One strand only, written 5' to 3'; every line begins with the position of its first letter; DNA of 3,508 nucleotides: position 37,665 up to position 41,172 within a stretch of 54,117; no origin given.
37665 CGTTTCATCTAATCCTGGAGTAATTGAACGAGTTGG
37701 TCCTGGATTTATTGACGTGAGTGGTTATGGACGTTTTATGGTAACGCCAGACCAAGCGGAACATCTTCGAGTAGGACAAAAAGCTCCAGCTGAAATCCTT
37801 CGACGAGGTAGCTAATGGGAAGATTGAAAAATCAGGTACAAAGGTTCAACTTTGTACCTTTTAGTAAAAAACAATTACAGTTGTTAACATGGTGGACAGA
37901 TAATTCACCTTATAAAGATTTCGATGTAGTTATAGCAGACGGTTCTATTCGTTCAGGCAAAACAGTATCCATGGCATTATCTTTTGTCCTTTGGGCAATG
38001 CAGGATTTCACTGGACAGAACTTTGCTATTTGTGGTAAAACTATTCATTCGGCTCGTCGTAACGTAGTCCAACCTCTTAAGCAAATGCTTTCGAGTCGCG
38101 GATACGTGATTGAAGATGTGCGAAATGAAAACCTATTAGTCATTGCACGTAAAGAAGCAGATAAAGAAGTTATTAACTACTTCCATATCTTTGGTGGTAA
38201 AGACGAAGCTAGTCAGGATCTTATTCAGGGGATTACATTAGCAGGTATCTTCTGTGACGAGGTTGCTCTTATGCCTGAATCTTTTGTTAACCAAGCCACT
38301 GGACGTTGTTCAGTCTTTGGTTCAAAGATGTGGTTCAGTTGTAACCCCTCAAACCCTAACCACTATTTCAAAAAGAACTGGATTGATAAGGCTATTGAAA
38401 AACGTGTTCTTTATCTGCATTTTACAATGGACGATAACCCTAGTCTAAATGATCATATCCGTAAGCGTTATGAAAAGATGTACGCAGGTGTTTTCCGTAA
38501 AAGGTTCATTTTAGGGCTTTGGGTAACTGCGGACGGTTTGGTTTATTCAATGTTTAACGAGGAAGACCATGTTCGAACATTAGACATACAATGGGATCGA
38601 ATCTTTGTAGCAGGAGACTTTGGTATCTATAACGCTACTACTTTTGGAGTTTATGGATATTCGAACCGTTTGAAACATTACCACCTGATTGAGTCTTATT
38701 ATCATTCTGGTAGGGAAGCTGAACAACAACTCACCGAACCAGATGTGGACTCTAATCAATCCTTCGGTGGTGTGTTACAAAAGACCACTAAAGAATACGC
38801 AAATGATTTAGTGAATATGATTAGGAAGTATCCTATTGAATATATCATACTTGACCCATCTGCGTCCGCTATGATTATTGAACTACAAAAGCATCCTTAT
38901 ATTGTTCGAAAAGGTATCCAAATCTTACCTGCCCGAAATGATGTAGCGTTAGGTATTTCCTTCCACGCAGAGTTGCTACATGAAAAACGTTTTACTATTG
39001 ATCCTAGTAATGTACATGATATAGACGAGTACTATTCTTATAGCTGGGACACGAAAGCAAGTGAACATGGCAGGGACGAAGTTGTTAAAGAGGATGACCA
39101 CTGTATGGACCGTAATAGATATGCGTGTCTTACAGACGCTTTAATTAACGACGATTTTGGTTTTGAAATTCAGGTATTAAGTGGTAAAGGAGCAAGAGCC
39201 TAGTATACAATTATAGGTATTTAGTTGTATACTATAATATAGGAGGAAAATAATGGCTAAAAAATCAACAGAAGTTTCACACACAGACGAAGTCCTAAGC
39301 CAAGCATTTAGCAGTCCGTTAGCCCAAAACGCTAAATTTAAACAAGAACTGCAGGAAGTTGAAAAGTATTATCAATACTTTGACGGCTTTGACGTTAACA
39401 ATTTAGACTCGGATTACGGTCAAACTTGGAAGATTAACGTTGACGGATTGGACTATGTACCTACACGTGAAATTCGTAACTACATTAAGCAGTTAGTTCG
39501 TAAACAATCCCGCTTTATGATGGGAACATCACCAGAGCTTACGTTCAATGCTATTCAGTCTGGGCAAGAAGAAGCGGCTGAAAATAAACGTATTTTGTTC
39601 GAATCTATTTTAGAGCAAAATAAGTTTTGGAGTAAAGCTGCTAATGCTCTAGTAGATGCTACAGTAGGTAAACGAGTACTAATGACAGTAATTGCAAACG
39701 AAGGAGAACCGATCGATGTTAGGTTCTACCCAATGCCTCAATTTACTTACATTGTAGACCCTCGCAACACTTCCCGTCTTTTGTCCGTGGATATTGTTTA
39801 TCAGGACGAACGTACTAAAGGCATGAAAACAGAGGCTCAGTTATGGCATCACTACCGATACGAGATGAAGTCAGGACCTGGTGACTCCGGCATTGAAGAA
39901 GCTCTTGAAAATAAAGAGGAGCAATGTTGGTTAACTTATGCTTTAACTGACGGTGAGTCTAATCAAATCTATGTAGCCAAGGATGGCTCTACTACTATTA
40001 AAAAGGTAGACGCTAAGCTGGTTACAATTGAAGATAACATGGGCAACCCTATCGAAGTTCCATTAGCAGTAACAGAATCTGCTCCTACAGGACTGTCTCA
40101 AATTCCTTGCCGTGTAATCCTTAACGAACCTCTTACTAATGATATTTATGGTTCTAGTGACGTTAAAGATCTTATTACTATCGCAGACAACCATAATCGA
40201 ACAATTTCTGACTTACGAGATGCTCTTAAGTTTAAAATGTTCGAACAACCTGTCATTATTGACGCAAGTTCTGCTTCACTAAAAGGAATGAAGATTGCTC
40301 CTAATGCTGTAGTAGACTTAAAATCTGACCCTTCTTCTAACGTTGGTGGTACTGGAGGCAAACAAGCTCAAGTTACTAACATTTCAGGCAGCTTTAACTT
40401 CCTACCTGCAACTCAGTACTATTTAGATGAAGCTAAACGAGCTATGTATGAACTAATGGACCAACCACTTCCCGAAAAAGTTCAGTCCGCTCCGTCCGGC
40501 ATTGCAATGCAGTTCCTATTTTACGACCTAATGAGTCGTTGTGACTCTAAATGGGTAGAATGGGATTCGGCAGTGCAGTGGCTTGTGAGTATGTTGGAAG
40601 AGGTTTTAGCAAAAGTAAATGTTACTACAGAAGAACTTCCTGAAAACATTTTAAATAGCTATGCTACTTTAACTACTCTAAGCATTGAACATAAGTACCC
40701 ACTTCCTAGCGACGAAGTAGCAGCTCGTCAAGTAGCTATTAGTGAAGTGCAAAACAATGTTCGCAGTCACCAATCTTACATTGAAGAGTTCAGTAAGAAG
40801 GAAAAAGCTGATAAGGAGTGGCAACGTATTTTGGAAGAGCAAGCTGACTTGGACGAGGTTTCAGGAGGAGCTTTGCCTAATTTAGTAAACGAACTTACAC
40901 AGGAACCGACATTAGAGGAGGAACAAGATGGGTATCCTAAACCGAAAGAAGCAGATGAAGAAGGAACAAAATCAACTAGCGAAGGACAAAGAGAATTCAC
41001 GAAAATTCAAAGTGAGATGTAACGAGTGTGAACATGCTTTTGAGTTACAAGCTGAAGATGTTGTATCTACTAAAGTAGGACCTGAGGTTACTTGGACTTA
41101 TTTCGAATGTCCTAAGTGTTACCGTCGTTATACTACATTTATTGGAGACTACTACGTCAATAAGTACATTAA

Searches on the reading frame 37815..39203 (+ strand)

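Call 13: search_protein_families(library=pfam, proteins=[window:37815-39203:+], max_evalue=0.01)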
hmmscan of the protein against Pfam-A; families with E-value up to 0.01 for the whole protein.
window:37815-39203:+ (462 aa): 2 families
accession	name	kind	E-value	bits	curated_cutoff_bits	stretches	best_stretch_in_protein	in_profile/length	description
PF03237.21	Terminase_6N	-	8.6e-12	45.6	22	1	43-249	4-213/215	Terminase large subunit, T4likevirus-type, N-terminal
PF04466.19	Terminase_3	-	2.4e-10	40.7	23.2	1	40-224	6-188/201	Phage terminase large subunit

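Call 14: search_protein_families(library=phrogs, proteins=[window:37815-39203:+], max_evalue=0.001)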
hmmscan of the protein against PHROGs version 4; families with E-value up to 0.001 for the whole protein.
window:37815-39203:+ (462 aa): 7 families
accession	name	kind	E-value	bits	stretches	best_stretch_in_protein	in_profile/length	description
phrog_2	-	head and packaging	7.5e-55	188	1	9-442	261-593/807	terminase large subunit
phrog_10250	-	head and packaging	3.1e-27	96.8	1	219-438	1-212/228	terminase large subunit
phrog_5653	-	head and packaging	1.3e-17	65.2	1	234-444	1-183/199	terminase large subunit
phrog_6672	-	head and packaging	5.2e-10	40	1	331-438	25-126/145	terminase large subunit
phrog_3717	-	head and packaging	1.6e-09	38.6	1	40-275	27-264/277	terminase large subunit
phrog_979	-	head and packaging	1.5e-06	28.2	1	15-192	153-320/642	terminase large subunit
phrog_29775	-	unknown function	0.00016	22.5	1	97-214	58-168/212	-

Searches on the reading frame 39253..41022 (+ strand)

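Call 13: search_protein_families(library=pfam, proteins=[window:39253-41022:+], max_evalue=0.01)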
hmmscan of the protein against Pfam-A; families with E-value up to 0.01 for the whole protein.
window:39253-41022:+ (589 aa): 1 family
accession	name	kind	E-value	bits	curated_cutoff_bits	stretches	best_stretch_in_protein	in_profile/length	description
PF05133.19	SPP1_portal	-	4.4e-22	79.1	25.5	1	28-533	7-413/416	Phage portal protein, SPP1 Gp6-like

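Call 14: search_protein_families(library=phrogs, proteins=[window:39253-41022:+], max_evalue=0.001)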
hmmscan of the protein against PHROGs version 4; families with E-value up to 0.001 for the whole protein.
window:39253-41022:+ (589 aa): 3 families
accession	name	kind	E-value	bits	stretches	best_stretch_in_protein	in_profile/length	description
phrog_64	-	head and packaging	2.1e-52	179.3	1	28-572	88-537/547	portal protein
phrog_104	-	head and packaging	1.7e-08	34.6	1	118-365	124-324/550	portal protein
phrog_145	-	head and packaging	2e-06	27.8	1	219-547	191-476/493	portal protein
